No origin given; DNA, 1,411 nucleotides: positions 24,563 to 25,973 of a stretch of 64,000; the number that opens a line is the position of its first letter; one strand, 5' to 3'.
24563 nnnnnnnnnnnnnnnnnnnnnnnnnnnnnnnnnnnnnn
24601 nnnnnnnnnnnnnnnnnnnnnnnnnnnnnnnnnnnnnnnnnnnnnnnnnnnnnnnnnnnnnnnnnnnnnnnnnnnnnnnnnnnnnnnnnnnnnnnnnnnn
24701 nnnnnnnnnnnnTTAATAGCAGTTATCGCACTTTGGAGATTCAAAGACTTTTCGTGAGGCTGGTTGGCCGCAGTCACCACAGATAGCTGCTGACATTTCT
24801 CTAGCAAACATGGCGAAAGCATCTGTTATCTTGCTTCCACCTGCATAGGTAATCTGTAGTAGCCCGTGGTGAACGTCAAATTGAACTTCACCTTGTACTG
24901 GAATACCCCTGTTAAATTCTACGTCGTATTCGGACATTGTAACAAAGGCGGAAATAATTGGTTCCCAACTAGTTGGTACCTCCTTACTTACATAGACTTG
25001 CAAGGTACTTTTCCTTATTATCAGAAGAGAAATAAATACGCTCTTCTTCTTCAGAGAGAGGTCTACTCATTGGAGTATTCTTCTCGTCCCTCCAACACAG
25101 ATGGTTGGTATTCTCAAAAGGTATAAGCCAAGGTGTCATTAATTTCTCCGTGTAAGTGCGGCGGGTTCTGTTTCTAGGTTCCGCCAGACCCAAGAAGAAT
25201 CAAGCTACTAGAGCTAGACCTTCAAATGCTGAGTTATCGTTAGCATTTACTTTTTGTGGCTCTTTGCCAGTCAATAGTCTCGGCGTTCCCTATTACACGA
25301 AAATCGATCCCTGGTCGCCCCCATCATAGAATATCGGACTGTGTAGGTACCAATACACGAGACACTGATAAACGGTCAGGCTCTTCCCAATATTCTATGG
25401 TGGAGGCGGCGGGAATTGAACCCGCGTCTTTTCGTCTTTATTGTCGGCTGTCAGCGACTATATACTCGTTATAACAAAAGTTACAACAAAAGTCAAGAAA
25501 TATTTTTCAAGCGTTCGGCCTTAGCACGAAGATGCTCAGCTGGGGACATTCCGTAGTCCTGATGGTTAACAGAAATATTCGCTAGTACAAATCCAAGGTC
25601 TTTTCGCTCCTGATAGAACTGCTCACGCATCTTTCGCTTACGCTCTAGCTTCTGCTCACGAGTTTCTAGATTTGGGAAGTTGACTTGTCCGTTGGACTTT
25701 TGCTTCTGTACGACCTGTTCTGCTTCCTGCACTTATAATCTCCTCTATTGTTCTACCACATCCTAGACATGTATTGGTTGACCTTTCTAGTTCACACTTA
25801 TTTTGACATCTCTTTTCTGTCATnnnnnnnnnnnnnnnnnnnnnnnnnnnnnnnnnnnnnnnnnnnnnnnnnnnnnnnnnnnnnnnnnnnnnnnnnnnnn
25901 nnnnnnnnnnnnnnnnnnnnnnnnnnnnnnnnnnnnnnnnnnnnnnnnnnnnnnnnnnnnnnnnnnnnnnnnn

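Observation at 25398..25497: A promoter-driven mini-RNA that ends like a tRNA or tmRNA (T-arm, acceptor 3' strand, CCA) but lacks a 5' acceptor partner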

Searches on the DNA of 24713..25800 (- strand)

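Call 4: search_rna_families(source=window, start=24900, end=25800, threshold=evalue, max_evalue=1, show_alignments=3)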
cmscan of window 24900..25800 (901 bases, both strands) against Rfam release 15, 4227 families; matches with E-value up to 1: 4.
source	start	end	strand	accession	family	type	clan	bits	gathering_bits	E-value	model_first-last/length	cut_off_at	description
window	25200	25459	-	RF04321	tmRNA_permuted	Gene;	-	90.8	47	5.1e-18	1-213/213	no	permuted transfer-messenger RNA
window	25157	25500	-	RF01849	alpha_tmRNA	Gene;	CL00001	79.7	50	7.7e-22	1-355/355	no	Alphaproteobacteria transfer-messenger RNA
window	25400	25439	+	RF04354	Plastid-ycf2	Cis-reg;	-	22.6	65.7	0.054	1-75/75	no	Plastid-ycf2 5UTR RNA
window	25314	25410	+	RF00895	mir-786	Gene; miRNA;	-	18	93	0.93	1-90/90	no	mir-786 microRNA precursor family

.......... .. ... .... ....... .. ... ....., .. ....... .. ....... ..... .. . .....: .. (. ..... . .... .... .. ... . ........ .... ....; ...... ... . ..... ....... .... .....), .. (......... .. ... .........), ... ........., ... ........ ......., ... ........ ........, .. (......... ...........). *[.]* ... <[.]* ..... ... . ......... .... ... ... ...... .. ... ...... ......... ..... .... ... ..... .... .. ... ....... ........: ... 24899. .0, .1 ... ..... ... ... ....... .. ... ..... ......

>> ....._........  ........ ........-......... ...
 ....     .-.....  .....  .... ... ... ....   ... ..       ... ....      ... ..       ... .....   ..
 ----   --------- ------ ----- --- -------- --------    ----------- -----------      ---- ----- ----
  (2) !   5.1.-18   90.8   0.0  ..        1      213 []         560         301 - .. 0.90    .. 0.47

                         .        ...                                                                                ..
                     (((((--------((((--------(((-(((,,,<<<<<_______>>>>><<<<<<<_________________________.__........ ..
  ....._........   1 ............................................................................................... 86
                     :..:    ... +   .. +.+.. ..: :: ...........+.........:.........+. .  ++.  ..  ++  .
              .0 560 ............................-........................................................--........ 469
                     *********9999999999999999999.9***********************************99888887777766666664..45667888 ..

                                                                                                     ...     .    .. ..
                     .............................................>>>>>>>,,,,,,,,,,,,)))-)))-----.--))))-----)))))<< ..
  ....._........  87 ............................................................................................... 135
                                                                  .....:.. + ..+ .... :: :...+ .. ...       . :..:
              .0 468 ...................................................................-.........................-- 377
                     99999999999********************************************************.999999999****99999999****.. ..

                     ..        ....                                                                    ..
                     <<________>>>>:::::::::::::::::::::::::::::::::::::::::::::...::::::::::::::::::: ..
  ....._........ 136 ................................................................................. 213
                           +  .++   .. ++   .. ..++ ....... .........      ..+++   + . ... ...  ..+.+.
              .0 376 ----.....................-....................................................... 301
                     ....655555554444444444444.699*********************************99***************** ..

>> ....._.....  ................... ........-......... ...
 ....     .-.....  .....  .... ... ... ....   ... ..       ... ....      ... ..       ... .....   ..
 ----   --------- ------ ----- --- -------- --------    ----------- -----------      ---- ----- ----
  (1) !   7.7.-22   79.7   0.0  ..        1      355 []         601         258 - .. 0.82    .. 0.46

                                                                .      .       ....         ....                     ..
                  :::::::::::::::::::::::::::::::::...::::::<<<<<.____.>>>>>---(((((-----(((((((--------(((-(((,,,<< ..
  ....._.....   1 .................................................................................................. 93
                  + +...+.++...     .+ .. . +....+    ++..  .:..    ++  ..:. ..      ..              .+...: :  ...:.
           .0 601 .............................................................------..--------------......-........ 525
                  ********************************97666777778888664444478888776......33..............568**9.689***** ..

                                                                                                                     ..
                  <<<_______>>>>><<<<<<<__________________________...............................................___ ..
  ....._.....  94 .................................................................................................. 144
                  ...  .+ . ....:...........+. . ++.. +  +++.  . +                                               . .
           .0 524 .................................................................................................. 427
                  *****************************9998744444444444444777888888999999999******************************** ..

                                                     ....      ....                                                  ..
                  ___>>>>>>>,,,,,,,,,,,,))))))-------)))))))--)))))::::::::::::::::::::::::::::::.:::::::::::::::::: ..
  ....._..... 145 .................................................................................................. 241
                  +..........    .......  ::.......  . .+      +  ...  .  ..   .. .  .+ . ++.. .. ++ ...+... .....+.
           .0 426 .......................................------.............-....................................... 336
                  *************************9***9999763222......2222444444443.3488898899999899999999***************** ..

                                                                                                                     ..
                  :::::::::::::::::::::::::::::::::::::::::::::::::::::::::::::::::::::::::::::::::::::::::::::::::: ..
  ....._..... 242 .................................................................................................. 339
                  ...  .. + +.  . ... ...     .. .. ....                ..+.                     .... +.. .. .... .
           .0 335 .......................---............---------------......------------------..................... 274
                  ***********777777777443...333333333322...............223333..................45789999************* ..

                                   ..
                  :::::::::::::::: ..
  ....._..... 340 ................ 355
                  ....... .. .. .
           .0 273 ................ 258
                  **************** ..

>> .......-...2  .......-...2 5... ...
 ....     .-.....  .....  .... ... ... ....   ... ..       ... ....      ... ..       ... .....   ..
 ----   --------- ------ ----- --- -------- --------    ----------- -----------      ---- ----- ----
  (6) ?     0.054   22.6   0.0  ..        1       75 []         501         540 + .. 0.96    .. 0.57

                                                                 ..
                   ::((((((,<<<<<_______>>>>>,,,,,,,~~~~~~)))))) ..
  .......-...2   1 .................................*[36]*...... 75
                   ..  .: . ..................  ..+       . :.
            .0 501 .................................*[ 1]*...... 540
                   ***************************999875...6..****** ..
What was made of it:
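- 25304..25315 (-): D-loop analogue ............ of the tRNA-like domain. Aligned with posterior probability marked '*' to the conserved GGxUCGA block of both Rfam models (call 4).
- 25160..25191 (-): 3' H-type pseudoknot: S1 GGGU (25191-25188) with ACCU (25179-25176); S2 GGCGG (25185-25181) with CCGCC (25164-25160). The sequence aligns to the 3' region of alpha_tmRNA (call 4).
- On tmRNA (ssrA), tRNA-like domain: GGGAUCGA aligns to the conserved block in both Rfam models (call 4).
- On Alphaproteobacterial subtype, Rfam RF01849: However, the alpha-specific inner helices are marked non-canonical or deleted in the alignment (call 4).
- Closest known: Alphaproteobacterial two-piece tmRNA. Same: Among the clan of tmRNA models this one scores best (79.7 bits, call 4).
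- Closest known: Alphaproteobacterial two-piece tmRNA. Different: Several alpha-specific helices (P2b region) are absent or unmatched (call 4).
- Checked: Rfam E-values are 5e-18 and 8e-22 for the 901-nt region (call 4).
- Several alpha-model helices (P2b region) are unmatched (call 4), and PK1 could not be resolved. The whole gene matches tmRNA models end to end (call 4).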

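Call 14: search_dna_similar(query=window:25150-25500:-, collection=phages, mode=distant, max_rows=30)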
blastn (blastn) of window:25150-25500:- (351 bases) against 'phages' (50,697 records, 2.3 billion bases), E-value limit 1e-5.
No match.

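Call 22: search_rna_families(sources=[L014, L015, L016, L017, L018, L019, L020, L021], threshold=gathering)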
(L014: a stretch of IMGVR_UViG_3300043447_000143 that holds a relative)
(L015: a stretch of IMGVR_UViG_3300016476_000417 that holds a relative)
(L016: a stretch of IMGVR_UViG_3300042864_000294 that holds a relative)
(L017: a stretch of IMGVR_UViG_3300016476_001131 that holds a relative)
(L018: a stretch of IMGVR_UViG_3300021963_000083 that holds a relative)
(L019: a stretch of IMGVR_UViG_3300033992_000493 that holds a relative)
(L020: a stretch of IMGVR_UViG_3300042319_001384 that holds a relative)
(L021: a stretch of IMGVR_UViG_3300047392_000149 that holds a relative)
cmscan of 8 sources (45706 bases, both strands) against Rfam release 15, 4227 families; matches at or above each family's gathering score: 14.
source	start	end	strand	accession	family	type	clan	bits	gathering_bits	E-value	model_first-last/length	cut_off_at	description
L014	2439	2839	+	RF01849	alpha_tmRNA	Gene;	CL00001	108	50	1.1e-28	1-355/355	no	Alphaproteobacteria transfer-messenger RNA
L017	1982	2302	+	RF04321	tmRNA_permuted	Gene;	-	95.4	47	2.2e-17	1-213/213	no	permuted transfer-messenger RNA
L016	2599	2798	+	RF04321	tmRNA_permuted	Gene;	-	95.1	47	2.7e-17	1-213/213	no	permuted transfer-messenger RNA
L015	2527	2794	+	RF04321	tmRNA_permuted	Gene;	-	94.1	47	4.4e-17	1-213/213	no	permuted transfer-messenger RNA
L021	2563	2799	+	RF04321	tmRNA_permuted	Gene;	-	93.5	47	6e-17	1-213/213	no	permuted transfer-messenger RNA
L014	2482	2791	+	RF04321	tmRNA_permuted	Gene;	-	93.2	47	7.3e-17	1-213/213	no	permuted transfer-messenger RNA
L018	1067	1340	+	RF04321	tmRNA_permuted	Gene;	-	92.6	47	9.9e-17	1-213/213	no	permuted transfer-messenger RNA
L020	2546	2799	+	RF04321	tmRNA_permuted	Gene;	-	91.3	47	1.9e-16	1-213/213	no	permuted transfer-messenger RNA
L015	2486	2839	+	RF01849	alpha_tmRNA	Gene;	CL00001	90.4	50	2.3e-23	1-355/355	no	Alphaproteobacteria transfer-messenger RNA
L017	1941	2379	+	RF01849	alpha_tmRNA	Gene;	CL00001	87.2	50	2.2e-22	1-355/355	no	Alphaproteobacteria transfer-messenger RNA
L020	2505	2841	+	RF01849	alpha_tmRNA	Gene;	CL00001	80.4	50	2.6e-20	1-355/355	no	Alphaproteobacteria transfer-messenger RNA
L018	1026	1382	+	RF01849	alpha_tmRNA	Gene;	CL00001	69.9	50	3.8e-17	1-355/355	no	Alphaproteobacteria transfer-messenger RNA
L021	2522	2841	+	RF01849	alpha_tmRNA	Gene;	CL00001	68.8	50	8.2e-17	1-355/355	no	Alphaproteobacteria transfer-messenger RNA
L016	2562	2841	+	RF01849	alpha_tmRNA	Gene;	CL00001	63.4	50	3.4e-15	1-355/355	no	Alphaproteobacteria transfer-messenger RNA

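Call 45: search_rna_families(source=L018, start=1126, end=1222, threshold=evalue, max_evalue=10, show_alignments=2)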
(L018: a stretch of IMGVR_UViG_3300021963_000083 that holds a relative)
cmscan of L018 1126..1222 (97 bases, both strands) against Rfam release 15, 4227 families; matches with E-value up to 10: 3.
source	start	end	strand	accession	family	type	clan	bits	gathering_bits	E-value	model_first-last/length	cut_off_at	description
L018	1190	1204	-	RF04351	Plastid-psbl-rps4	Cis-reg;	-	13.3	68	1.5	10-24/53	no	Plastid-psbl-rps4 3UTR RNA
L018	1190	1204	+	RF01684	mascRNA-menRNA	Gene;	-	12.9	42.5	2.4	34-48/56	no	MALAT1-associated small cytoplasmic RNA/MEN beta RNA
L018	1151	1213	+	RF01852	tRNA-Sec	Gene; tRNA;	CL00001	11.8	47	5.5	1-91/91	no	Selenocysteine transfer RNA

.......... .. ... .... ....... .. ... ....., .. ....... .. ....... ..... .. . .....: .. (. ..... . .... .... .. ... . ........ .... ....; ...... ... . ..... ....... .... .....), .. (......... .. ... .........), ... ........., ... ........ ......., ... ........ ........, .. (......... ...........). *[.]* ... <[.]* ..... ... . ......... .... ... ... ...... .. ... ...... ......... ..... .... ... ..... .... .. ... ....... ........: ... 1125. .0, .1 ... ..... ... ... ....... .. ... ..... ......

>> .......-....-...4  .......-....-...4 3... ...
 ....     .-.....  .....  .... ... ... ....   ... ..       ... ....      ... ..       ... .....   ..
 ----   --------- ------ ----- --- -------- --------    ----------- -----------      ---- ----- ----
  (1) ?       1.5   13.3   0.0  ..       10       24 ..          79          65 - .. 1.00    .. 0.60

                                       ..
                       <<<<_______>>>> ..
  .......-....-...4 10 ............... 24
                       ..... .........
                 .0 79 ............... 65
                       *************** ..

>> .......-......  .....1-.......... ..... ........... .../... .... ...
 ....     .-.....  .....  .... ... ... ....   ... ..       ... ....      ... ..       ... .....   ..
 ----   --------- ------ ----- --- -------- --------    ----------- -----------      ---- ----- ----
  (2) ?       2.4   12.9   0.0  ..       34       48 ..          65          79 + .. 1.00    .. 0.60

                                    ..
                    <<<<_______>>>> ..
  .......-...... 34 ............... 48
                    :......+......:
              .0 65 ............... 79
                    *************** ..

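Call 46: search_rna_families(source=window, start=25319, end=25401, threshold=evalue, max_evalue=10, show_alignments=2)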
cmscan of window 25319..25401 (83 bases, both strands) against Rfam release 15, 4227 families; matches with E-value up to 10: 1.
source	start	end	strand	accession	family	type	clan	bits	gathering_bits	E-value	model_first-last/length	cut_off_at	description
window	25329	25358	+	RF04033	mir-8512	Gene; miRNA;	-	15.8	90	0.26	1-61/61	no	mir-8512 microRNA precursor family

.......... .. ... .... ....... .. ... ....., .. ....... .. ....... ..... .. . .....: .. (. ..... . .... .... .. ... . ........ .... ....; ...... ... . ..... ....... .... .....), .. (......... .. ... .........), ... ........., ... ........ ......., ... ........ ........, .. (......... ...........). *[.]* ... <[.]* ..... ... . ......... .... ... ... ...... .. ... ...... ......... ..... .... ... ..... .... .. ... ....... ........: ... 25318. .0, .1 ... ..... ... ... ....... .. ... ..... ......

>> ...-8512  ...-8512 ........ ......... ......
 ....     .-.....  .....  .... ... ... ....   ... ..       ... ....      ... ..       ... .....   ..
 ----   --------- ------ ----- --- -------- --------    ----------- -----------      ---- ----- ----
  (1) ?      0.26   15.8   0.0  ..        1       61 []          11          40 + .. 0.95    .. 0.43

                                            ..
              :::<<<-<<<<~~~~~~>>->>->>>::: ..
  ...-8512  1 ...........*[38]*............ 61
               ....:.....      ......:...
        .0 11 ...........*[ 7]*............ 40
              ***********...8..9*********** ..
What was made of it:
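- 25323..25397 (-): Intervening segment (75 nt) that is absent from mature tmRNA. It comprises a 12-bp closing helix (25397-25386 with 25338-25327), two internal hairpins and a single-stranded UGAU leader (25326-25323). No Rfam family matches it (call 46).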

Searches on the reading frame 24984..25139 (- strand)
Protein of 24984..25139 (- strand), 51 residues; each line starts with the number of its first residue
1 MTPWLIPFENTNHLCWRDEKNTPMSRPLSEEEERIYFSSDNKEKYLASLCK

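Call 53: search_protein_families(library=phrogs, proteins=[window:24984-25139:-], max_evalue=0.001)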
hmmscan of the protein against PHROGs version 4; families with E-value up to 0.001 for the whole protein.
window:24984-25139:- (51 aa): 0 families
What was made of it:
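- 24984..25139 (-): Conserved 51-aa ORF (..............) with RBS GGAG at 25149-25146, immediately after the tmRNA and probably co-transcribed. Context only, not part of the RNA. No PHROG or Pfam match (call 53).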

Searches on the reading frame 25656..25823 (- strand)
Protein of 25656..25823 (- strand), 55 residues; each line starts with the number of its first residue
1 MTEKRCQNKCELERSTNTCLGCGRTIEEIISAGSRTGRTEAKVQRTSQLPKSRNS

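Call 16: search_protein_families(library=pfam, proteins=[window:25656-25823:-])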
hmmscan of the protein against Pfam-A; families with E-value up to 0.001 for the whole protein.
window:25656-25823:- (55 aa): 1 family
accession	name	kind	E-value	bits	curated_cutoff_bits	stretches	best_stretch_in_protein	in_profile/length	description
PF06945.18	DUF1289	-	2.5e-07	30.9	27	1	6-31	3-27/47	Protein of unknown function (DUF1289)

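Call 53: search_protein_families(library=phrogs, proteins=[window:25656-25823:-], max_evalue=0.001)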
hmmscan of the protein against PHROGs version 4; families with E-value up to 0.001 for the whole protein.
window:25656-25823:- (55 aa): 0 families
